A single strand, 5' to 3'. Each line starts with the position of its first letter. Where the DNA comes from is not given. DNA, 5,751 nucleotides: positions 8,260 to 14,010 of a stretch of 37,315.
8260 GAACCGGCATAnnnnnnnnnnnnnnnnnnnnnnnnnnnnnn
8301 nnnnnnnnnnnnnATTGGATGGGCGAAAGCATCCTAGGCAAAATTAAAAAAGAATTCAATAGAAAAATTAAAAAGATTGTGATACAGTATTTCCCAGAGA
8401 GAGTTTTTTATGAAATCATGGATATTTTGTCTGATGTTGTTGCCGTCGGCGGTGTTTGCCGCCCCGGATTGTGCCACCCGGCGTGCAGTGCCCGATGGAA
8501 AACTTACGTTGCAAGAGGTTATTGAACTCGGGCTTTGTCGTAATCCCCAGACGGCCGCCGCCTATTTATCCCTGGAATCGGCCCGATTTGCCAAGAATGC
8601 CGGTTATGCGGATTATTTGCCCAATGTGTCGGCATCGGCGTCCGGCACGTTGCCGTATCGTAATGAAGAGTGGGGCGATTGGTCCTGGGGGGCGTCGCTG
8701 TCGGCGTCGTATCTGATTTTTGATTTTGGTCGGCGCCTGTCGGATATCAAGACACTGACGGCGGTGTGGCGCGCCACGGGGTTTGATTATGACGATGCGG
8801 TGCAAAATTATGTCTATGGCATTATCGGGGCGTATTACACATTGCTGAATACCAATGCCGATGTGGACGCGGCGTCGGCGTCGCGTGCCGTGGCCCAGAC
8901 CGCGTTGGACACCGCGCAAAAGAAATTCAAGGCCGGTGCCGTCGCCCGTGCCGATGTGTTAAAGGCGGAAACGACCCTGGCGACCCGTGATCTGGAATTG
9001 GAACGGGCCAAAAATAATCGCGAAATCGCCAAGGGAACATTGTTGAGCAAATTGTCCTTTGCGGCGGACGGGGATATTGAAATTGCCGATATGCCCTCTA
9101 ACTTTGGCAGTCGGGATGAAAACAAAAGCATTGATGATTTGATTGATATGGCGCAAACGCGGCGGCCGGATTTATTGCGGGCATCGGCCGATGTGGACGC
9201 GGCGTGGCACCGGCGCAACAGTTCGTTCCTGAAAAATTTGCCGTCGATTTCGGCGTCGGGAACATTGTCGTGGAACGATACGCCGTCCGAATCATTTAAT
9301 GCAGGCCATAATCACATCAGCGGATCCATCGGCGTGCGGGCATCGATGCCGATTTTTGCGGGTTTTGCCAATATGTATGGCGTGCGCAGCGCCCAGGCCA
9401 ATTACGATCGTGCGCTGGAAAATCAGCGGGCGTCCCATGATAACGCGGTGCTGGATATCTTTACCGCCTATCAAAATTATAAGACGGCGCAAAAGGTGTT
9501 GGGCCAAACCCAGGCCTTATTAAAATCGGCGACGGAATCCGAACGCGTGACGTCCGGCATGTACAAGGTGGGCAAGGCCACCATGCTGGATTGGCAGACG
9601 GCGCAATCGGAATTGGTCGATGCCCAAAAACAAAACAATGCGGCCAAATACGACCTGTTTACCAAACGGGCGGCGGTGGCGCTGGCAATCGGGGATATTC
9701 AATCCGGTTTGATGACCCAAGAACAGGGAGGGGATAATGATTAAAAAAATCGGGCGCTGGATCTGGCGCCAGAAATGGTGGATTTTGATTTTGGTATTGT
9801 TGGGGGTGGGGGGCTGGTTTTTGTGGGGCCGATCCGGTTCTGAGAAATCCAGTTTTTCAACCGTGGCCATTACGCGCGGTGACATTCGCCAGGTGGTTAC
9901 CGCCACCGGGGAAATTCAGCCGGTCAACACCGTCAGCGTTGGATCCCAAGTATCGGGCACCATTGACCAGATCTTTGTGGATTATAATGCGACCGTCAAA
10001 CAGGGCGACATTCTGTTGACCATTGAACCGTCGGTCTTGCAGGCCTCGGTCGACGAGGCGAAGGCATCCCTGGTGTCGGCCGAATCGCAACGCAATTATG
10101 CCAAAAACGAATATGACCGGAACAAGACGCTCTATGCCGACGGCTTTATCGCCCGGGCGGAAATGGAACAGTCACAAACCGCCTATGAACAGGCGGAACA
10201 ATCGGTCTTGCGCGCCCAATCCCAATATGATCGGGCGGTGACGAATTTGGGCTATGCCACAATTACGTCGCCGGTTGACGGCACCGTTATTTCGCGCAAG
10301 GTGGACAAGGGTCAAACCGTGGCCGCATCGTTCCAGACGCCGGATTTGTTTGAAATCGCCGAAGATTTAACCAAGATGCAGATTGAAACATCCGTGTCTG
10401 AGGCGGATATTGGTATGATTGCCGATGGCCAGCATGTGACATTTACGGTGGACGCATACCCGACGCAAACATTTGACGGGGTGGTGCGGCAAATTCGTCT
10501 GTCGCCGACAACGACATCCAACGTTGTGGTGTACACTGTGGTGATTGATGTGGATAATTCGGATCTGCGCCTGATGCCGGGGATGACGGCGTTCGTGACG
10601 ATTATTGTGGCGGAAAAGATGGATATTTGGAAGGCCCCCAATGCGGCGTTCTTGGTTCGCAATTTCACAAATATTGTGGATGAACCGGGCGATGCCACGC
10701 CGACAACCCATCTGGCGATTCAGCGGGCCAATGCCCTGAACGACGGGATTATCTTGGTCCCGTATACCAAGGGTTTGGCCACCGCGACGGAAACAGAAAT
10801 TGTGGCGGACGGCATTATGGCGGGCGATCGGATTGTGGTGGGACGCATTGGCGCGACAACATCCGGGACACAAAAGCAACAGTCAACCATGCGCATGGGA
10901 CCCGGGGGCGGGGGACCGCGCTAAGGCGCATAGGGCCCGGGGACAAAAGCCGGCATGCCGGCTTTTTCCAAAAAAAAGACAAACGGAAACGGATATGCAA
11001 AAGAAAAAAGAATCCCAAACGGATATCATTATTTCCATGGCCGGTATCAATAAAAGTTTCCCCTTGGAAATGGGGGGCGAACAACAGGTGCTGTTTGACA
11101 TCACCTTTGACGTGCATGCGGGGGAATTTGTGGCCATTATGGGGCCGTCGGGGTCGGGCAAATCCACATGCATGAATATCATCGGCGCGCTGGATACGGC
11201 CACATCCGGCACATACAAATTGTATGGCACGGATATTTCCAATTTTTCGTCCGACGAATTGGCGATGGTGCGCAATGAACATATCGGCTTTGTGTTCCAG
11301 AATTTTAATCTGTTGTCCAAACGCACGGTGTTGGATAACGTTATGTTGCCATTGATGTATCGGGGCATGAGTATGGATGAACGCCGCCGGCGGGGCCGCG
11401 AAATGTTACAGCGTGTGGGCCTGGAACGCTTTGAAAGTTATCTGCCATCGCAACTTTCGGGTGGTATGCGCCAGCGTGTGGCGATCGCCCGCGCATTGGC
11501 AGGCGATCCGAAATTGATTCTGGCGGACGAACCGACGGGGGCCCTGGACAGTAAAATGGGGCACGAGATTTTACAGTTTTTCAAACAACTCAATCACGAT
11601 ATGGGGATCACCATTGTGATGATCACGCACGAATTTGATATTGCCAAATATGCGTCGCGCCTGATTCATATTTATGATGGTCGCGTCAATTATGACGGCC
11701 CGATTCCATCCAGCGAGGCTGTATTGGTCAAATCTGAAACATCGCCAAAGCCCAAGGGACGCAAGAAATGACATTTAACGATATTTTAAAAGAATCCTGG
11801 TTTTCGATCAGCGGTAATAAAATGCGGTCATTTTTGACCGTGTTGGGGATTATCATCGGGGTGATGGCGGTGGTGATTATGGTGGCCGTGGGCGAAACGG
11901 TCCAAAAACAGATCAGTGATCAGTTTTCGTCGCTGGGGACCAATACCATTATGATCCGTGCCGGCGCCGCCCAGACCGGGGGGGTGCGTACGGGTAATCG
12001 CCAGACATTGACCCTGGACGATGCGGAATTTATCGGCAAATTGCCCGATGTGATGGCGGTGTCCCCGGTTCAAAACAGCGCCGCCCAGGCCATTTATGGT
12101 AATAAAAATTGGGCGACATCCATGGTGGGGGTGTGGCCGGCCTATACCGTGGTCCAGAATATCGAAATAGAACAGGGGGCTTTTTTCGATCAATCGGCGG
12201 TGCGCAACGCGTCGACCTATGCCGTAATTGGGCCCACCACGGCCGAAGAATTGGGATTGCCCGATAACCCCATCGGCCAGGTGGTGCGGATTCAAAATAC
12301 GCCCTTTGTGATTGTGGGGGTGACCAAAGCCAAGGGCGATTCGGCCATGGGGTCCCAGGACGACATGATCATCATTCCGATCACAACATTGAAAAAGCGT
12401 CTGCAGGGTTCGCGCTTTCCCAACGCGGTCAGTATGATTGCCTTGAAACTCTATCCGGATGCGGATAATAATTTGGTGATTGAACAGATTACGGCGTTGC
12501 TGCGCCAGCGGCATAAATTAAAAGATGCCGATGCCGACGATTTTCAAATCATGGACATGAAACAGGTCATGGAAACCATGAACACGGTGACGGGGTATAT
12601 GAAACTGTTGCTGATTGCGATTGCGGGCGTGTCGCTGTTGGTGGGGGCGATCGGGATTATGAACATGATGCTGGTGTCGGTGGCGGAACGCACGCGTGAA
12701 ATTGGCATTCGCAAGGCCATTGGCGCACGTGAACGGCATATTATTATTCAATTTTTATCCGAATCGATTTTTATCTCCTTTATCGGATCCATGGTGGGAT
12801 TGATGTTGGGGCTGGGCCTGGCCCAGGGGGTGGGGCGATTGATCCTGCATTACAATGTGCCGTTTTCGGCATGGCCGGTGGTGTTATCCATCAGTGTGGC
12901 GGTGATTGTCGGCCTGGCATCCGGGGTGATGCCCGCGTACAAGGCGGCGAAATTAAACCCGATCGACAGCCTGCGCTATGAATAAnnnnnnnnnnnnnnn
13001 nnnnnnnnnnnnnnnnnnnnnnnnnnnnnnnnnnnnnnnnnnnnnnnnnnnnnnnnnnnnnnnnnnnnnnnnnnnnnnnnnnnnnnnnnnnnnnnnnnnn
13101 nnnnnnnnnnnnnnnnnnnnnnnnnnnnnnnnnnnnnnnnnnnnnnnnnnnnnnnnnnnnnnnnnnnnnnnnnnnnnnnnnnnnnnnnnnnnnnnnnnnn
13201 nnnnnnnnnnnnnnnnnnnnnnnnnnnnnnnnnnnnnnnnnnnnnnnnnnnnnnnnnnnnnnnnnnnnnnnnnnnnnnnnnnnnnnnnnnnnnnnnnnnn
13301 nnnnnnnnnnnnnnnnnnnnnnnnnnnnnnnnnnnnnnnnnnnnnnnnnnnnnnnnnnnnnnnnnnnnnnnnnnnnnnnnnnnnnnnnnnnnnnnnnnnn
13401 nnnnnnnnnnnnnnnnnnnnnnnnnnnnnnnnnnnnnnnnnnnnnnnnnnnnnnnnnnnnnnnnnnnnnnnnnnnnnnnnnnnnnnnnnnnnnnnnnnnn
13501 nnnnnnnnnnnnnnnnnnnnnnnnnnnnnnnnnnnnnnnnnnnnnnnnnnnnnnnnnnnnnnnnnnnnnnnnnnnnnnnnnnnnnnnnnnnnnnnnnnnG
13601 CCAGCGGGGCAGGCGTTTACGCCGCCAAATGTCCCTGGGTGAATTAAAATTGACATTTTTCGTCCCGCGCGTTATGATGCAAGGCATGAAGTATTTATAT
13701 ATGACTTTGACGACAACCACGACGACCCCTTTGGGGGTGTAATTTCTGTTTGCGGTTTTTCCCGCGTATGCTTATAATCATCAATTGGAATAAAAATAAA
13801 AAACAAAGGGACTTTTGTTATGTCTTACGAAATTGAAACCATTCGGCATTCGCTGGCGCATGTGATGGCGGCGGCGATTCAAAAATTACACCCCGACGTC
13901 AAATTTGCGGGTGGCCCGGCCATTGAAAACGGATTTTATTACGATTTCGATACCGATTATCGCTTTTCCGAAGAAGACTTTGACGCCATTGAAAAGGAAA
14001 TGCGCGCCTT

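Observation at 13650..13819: Thr-codon-run leader peptide with its own canonical promoter directly upstream of threonyl-tRNA synthetase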

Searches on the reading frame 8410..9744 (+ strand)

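Call 26: search_protein_families(library=pfam, proteins=[window:8410-9744:+], max_evalue=0.001)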
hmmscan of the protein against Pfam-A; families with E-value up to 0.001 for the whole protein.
window:8410-9744:+ (444 aa): 1 family
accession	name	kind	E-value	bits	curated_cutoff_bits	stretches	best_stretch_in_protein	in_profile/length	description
PF02321.23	OEP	-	2.1e-56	191.2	22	2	242-428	2-187/187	Outer membrane efflux protein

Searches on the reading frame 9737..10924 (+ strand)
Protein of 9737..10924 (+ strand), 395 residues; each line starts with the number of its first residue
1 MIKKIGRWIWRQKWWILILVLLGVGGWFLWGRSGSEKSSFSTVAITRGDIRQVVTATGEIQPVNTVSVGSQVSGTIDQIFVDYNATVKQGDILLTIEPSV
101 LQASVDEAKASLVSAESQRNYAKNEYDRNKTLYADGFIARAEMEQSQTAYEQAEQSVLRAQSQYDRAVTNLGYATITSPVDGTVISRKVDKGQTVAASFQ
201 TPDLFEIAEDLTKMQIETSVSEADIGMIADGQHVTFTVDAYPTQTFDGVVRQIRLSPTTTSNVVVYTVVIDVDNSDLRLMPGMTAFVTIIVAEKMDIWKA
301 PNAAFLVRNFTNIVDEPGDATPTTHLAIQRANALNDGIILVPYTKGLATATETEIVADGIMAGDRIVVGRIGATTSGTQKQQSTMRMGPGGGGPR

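Call 26: search_protein_families(library=pfam, proteins=[window:9737-10924:+], max_evalue=0.001)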
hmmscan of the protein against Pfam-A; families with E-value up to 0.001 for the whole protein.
window:9737-10924:+ (395 aa): 4 families
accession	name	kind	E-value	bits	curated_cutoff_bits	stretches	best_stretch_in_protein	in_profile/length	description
PF16576.10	HlyD_D23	-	6.1e-22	78.4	30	1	52-285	4-214/214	Barrel-sandwich domain of CusB or HlyD membrane-fusion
PF13437.12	HlyD_3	-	6.3e-17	62.7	22.2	1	175-282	1-106/106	HlyD family secretion protein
PF13533.13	Biotin_lipoyl_2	-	3.1e-06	27.3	29.8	1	67-97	2-32/32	Biotin-lipoyl like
PF00364.28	Biotin_lipoyl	-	5.1e-06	26.7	22.1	0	66-96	43-73/73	Biotin-requiring enzyme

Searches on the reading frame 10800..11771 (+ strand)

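Call 26: search_protein_families(library=pfam, proteins=[window:10800-11771:+], max_evalue=0.001)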
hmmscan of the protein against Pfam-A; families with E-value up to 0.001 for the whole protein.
window:10800-11771:+ (323 aa): 3 families
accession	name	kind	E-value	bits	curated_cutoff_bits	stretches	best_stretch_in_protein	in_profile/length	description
PF00005.33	ABC_tran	-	1.9e-32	113.1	25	1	99-246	2-136/137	ABC transporter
PF02463.25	SMC_N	-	0.00023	21.1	40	0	109-292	25-212/220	RecF/RecN/SMC N terminal domain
PF13304.12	AAA_21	-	0.00091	19.8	27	0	216-277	235-298/304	AAA domain, putative AbiEii toxin, Type IV TA system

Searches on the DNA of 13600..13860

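Call 20: search_rna_families(source=window, start=13600, end=13860, threshold=evalue, max_evalue=10)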
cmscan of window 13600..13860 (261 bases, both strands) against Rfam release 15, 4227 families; matches with E-value up to 10: 2.
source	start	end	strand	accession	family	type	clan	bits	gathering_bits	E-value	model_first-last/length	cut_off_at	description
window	13608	13666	+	RF02564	naRNA4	Gene; sRNA;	-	17.2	59.5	0.64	1-77/77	no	Nucleoid-associated noncoding RNA 4 (CssrE)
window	13676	13744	+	RF00355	snoR28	Gene; snRNA; snoRNA; CD-box;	-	14.3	45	6.6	1-78/78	no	Small nucleolar RNA snoR28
